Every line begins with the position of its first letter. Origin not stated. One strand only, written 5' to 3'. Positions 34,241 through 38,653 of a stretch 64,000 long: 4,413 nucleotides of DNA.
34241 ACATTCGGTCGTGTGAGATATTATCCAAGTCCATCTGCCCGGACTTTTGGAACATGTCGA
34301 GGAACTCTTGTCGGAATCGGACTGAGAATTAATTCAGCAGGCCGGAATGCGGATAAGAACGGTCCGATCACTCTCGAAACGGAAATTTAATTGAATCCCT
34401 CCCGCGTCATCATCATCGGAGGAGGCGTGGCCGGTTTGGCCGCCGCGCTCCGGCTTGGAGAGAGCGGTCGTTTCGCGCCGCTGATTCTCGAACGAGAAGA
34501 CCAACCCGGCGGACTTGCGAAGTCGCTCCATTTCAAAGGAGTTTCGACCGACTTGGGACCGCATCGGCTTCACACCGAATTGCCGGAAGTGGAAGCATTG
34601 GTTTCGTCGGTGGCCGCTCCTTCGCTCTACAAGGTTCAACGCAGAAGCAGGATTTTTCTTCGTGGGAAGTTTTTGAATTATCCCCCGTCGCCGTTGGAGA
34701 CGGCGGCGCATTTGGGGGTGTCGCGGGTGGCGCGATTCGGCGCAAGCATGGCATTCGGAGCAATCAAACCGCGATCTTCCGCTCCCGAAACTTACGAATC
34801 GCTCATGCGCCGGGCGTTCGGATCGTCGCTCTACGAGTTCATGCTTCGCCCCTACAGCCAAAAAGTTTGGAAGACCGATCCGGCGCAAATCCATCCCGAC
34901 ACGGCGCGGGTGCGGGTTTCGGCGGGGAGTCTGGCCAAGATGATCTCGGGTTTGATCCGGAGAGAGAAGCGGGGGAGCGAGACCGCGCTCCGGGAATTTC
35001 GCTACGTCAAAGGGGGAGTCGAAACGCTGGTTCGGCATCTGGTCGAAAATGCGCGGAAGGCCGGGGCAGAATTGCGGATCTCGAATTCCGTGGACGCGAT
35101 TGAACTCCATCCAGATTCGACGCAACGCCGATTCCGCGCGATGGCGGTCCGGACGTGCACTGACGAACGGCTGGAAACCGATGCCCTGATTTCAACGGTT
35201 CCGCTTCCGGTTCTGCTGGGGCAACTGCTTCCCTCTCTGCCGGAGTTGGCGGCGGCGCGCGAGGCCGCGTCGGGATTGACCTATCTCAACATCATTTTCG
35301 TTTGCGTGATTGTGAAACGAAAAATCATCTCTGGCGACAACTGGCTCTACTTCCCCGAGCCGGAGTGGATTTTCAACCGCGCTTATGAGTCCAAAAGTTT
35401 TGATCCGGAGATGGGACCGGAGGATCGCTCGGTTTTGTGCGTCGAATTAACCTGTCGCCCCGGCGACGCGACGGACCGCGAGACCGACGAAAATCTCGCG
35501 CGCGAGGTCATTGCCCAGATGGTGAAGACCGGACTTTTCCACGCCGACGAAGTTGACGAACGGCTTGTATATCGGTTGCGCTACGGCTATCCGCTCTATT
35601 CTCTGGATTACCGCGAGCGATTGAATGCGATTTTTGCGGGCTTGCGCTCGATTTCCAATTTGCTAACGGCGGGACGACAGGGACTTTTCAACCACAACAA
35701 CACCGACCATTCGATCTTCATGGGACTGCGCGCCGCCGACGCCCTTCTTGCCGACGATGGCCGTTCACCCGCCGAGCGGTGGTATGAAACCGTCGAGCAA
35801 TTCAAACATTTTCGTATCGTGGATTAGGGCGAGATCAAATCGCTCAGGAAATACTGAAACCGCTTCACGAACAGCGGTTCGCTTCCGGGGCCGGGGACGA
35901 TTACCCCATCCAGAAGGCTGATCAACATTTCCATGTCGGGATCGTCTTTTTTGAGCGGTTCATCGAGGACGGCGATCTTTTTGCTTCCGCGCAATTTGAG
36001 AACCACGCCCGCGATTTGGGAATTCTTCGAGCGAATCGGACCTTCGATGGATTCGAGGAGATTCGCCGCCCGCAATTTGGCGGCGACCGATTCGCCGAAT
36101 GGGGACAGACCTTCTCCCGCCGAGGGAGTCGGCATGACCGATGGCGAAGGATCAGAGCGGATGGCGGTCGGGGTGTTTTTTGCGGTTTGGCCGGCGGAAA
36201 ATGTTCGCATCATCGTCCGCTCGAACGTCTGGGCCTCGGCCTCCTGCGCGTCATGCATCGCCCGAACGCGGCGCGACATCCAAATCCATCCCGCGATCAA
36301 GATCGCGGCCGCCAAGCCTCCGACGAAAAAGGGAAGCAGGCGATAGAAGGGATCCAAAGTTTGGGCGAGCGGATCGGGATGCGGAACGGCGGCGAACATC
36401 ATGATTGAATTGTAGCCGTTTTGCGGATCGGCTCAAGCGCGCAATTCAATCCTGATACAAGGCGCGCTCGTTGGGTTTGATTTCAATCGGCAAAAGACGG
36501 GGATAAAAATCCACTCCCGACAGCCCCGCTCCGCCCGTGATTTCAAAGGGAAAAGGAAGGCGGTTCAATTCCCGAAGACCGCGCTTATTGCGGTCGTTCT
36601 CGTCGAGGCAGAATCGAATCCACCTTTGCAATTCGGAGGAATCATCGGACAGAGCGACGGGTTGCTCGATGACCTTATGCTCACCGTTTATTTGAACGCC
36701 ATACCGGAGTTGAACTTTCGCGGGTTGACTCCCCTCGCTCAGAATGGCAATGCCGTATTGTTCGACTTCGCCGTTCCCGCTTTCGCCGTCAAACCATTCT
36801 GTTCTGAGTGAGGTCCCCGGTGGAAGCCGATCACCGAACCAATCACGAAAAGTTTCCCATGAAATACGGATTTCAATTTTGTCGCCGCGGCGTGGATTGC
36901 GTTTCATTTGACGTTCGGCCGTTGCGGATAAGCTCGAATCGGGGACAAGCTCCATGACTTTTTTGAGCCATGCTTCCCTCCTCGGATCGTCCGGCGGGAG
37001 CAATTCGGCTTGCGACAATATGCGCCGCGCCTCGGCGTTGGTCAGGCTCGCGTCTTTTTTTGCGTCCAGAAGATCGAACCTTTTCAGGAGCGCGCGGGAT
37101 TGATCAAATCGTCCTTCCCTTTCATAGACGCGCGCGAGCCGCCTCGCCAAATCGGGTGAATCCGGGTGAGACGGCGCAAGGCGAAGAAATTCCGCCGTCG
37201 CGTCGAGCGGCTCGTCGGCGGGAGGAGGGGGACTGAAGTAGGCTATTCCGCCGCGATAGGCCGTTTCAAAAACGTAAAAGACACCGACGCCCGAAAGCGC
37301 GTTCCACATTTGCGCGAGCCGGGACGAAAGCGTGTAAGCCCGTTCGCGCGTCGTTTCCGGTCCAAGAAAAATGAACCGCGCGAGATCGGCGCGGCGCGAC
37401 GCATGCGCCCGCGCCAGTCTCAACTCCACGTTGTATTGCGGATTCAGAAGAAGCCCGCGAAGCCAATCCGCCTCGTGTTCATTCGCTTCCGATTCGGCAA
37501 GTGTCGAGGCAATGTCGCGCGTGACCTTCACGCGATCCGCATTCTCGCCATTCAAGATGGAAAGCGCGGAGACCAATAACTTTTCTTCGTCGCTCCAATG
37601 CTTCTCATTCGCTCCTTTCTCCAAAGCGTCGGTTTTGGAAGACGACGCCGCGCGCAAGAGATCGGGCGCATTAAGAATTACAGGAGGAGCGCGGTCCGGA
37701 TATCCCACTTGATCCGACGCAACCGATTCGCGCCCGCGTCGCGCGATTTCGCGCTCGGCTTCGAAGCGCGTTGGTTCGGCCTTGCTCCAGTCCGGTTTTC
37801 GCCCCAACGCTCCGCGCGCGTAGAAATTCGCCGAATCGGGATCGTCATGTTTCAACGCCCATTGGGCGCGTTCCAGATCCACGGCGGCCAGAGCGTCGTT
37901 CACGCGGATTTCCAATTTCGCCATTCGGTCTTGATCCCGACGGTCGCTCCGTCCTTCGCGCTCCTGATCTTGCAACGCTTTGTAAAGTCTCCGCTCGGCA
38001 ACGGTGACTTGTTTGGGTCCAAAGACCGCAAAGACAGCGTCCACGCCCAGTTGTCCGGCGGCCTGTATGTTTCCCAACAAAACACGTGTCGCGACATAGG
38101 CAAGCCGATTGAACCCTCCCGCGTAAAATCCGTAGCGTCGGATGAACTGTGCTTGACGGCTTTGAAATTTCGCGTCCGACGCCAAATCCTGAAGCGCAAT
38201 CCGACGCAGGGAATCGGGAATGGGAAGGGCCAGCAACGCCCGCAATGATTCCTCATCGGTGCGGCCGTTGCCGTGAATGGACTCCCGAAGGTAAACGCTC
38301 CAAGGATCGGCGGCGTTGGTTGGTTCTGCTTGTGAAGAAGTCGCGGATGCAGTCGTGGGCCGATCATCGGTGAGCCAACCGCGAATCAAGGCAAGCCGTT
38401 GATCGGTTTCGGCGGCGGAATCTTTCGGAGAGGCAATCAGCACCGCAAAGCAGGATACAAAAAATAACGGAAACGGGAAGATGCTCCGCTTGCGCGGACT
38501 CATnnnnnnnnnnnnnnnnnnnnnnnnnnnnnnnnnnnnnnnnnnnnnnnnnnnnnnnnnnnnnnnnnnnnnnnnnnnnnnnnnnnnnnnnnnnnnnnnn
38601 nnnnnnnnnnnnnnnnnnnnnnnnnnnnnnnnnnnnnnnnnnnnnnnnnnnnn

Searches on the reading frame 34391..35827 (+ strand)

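Call 16: search_protein_families(library=pfam, proteins=[window:34391-35827:+], max_evalue=0.001)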
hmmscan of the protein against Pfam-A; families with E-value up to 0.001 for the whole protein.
window:34391-35827:+ (478 aa): 5 families
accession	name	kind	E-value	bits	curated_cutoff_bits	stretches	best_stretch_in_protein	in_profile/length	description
PF01593.30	Amino_oxidase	-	4.1e-28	99.3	19.8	1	13-451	1-441/443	Flavin containing amine oxidoreductase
PF13450.12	NAD_binding_8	-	1.1e-12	48.5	21.9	1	8-72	1-66/68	NAD(P)-binding Rossmann-like domain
PF01266.30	DAO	-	3.9e-07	30.4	27.9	1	5-43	1-38/353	FAD dependent oxidoreductase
PF00890.30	FAD_binding_2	-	0.00012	21.9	20.4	1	6-41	2-36/414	FAD binding domain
PF12831.13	FAD_oxidored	-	0.00076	19.3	27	0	6-58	2-50/416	FAD dependent oxidoreductase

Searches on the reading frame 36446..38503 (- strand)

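Call 16: search_protein_families(library=pfam, proteins=[window:36446-38503:-], max_evalue=0.001)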
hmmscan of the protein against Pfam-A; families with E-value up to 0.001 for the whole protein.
window:36446-38503:- (685 aa): 1 family
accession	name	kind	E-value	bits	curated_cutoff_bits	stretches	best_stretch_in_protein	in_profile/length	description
PF14559.12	TPR_19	-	0.00025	21.7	25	0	446-482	21-57/68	Tetratricopeptide repeat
